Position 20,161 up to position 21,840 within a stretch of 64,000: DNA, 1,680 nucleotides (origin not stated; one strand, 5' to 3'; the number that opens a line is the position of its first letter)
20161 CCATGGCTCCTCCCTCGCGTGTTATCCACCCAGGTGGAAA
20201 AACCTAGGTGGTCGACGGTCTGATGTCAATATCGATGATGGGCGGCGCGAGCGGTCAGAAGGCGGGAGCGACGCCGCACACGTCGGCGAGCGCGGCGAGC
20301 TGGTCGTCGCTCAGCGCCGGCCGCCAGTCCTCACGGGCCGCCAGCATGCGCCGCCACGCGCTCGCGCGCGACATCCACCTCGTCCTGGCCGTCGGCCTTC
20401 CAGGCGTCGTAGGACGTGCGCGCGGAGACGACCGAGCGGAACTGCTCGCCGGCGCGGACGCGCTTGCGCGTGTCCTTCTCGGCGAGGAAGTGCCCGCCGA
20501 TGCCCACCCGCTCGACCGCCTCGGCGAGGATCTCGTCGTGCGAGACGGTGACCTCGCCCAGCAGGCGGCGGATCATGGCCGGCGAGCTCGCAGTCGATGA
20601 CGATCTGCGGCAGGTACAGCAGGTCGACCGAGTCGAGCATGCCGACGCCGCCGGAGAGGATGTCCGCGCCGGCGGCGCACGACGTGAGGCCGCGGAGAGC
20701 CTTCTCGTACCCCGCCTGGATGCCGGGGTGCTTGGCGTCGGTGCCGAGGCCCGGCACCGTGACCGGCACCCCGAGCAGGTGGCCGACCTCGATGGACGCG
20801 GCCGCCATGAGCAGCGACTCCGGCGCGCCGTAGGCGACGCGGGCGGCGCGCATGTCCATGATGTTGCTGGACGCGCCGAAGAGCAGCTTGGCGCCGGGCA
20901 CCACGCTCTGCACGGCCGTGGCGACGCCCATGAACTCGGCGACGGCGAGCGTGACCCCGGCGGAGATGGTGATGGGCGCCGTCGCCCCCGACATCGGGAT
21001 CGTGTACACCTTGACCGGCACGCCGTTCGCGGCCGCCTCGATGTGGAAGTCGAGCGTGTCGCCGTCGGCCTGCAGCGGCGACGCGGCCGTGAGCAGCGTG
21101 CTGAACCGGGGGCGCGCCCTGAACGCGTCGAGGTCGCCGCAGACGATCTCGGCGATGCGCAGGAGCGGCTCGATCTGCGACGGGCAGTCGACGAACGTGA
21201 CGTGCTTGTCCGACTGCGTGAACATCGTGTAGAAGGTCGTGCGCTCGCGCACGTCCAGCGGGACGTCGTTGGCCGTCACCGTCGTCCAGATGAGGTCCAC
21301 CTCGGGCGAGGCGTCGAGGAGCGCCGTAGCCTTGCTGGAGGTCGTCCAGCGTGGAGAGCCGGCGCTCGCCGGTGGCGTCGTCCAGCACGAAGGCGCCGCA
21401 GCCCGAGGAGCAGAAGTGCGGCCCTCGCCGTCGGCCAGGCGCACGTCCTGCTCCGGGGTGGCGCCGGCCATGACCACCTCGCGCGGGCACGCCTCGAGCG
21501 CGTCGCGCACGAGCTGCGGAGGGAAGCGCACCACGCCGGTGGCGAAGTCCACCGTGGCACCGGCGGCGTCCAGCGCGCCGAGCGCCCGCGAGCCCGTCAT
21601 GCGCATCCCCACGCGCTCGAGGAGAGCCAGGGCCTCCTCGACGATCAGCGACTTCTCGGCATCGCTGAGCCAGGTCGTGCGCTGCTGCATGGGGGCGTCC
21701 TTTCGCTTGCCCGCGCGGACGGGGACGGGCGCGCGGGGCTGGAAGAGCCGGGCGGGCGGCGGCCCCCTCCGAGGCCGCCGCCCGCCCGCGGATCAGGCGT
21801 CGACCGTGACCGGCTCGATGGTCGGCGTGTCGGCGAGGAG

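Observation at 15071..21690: Tightly coupled operon joining an MttB-family methyltransferase to an omega-transaminase, archaeal-type GAPDH, archaeal-type PGK and LarA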

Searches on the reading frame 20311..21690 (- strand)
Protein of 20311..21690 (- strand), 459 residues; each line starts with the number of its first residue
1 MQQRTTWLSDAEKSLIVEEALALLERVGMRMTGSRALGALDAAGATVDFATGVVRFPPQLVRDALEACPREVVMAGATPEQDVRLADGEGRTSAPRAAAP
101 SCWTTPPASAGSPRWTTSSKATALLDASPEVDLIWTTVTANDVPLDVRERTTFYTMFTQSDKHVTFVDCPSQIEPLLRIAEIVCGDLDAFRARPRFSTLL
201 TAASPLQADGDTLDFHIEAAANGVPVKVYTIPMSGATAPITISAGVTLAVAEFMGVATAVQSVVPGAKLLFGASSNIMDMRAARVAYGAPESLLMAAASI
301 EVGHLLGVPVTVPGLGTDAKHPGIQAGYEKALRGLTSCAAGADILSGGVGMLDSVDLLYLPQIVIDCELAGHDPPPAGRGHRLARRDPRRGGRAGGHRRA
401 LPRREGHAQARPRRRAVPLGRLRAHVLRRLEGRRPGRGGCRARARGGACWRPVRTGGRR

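Call 5: search_protein_families(library=pfam, proteins=[window:20311-21690:-], max_evalue=0.001)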
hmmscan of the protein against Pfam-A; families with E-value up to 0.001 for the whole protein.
window:20311-21690:- (459 aa): 1 family
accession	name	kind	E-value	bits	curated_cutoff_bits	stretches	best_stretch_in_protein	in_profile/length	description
PF06253.16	MTTB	-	2.4e-48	164.8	25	1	5-371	31-394/500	Trimethylamine methyltransferase (MTTB)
